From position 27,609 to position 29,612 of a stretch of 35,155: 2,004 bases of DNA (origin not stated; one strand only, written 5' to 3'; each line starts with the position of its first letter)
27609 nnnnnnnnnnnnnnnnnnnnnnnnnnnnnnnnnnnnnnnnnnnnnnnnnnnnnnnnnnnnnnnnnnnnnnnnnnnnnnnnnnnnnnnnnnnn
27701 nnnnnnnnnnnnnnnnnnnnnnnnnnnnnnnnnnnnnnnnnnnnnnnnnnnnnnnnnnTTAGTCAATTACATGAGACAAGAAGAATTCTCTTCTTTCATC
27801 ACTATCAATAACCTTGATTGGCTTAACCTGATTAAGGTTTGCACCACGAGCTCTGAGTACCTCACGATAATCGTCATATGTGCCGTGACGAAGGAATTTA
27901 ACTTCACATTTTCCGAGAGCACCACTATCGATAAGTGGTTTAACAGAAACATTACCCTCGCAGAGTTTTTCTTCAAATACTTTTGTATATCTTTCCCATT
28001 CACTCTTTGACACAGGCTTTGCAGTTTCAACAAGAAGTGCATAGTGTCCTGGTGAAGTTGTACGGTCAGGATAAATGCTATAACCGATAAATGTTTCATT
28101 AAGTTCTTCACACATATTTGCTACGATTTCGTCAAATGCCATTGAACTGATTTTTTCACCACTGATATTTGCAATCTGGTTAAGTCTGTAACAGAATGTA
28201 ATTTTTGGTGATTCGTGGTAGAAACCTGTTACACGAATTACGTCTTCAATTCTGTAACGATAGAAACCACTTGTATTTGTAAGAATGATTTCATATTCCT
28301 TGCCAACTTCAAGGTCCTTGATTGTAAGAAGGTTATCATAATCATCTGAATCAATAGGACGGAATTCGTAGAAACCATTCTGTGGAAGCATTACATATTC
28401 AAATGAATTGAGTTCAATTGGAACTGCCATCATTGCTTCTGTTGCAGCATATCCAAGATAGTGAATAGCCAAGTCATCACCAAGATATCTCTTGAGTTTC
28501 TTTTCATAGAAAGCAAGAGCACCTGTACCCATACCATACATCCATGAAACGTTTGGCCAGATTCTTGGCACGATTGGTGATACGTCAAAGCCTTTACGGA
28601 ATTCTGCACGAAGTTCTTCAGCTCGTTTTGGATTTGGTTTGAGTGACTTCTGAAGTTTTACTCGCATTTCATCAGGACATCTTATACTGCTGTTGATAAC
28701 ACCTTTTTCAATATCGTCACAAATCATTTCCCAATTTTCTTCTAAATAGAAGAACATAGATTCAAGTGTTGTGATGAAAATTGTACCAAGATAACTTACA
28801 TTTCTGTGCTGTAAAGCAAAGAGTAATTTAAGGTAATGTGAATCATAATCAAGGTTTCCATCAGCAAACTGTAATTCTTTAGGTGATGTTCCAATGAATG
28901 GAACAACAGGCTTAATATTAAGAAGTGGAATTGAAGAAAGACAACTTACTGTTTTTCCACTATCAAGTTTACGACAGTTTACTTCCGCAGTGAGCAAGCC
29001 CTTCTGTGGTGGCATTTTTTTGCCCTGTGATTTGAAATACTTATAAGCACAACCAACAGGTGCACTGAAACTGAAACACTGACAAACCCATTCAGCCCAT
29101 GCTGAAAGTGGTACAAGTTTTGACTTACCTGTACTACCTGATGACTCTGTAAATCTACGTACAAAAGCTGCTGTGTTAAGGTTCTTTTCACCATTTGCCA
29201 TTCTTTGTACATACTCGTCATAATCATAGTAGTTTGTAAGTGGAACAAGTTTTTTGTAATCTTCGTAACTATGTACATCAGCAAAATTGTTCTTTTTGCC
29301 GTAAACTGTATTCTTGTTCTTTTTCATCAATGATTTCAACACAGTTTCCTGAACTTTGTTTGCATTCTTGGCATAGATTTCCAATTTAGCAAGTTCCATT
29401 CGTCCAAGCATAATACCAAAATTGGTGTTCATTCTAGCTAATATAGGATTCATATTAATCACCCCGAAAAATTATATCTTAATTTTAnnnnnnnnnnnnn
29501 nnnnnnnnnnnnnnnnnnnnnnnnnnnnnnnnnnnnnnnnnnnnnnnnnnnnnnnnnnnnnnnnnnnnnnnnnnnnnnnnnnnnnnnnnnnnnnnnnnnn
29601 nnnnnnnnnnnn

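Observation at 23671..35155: Candidate undescribed envelope acyl-conjugate module: three paralogous surface proteins interleaved with two adenylating enzymes, two HxxxD/condensation-type enzymes, an amidase-like exo-hydrolase and an MFS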

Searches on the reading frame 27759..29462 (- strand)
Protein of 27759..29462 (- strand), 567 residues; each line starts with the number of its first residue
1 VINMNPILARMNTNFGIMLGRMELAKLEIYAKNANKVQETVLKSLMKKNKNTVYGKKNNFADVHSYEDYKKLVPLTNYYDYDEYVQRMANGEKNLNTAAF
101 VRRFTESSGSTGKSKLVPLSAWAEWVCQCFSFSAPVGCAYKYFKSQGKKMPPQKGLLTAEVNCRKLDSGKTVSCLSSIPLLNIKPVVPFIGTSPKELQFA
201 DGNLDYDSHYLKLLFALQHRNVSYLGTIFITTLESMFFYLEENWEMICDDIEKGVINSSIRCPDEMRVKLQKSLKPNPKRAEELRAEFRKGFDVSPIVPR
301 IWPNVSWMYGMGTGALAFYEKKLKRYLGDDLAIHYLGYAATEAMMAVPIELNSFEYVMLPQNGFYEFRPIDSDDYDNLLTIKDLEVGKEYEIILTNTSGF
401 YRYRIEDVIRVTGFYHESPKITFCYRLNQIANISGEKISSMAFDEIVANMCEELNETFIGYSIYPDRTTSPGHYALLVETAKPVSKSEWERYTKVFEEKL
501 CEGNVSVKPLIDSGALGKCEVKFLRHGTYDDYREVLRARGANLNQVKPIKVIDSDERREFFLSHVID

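Call 7: search_protein_families(library=pfam, proteins=[window:27759-29462:-], max_evalue=0.01)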
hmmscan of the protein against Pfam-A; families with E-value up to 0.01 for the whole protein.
window:27759-29462:- (567 aa): 3 families
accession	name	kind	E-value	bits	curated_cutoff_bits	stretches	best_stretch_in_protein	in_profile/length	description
PF03321.19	GH3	-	1.8e-76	257.8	23.6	1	24-329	2-301/304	GH3 family N-terminal domain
PF23571.1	GH3_M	-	7.1e-25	87.3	23.6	1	356-426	1-75/75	GH3 family central domain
PF23572.1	GH3_C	-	3.4e-17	63.6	23.6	1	444-554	4-117/119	GH3 family C-terminal domain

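Call 8: search_protein_families(library=ncbifam, proteins=[window:27759-29462:-], max_evalue=0.01)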
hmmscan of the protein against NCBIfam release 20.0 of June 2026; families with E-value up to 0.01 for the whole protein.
window:27759-29462:- (567 aa): 1 family
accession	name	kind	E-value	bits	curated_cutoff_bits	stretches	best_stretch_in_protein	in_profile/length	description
NF052613.1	OlsH_GH3_orni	equivalog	3.7e-19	68.6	620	2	298-540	249-486/524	lyso-ornithine lipid synthetase OlsH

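Call 18: search_solved_structures(query=window:27759-29462:-, max_evalue=0.001)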
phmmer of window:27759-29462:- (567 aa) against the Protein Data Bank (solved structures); distinct sequences matched with E-value up to 0.001: 10.
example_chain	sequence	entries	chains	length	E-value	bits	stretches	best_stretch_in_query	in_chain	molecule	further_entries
4b2g_A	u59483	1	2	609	1.1e-53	186.2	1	26-557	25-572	GH3-1 AUXIN CONJUGATING ENZYME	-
7dk8_A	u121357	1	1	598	3.4e-51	178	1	28-550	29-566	Probable indole-3-acetic acid-amido synthetase GH3.8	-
4epl_A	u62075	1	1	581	9.7e-51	176.5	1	28-550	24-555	Jasmonic acid-amido synthetase JAR1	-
5ech_A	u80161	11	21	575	1.1e-50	176.4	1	29-550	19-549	Jasmonic acid-amido synthetase JAR1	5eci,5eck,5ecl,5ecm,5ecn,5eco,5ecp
5kod_A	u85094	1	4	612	2.2e-48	168.8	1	21-557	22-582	Indole-3-acetic acid-amido synthetase GH3.5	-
7vka_A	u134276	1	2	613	4.6e-48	167.7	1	24-557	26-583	Indole-3-acetic acid-amido synthetase GH3.6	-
9fwd_A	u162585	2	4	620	4.8e-48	167.6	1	24-557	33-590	Indole-3-acetic acid-amido synthetase GH3.6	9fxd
6oms_A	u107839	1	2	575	6.9e-45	157.2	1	28-556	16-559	4-substituted benzoates-glutamate ligase GH3.12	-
4epm_A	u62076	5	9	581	7e-45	157.2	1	27-556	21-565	4-substituted benzoates-glutamate ligase GH3.12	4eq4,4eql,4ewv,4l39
6avh_A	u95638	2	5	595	2.1e-43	152.3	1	24-565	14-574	GH3.15 acyl acid amido synthetase | AtGH3.15 acyl acid amido synthetase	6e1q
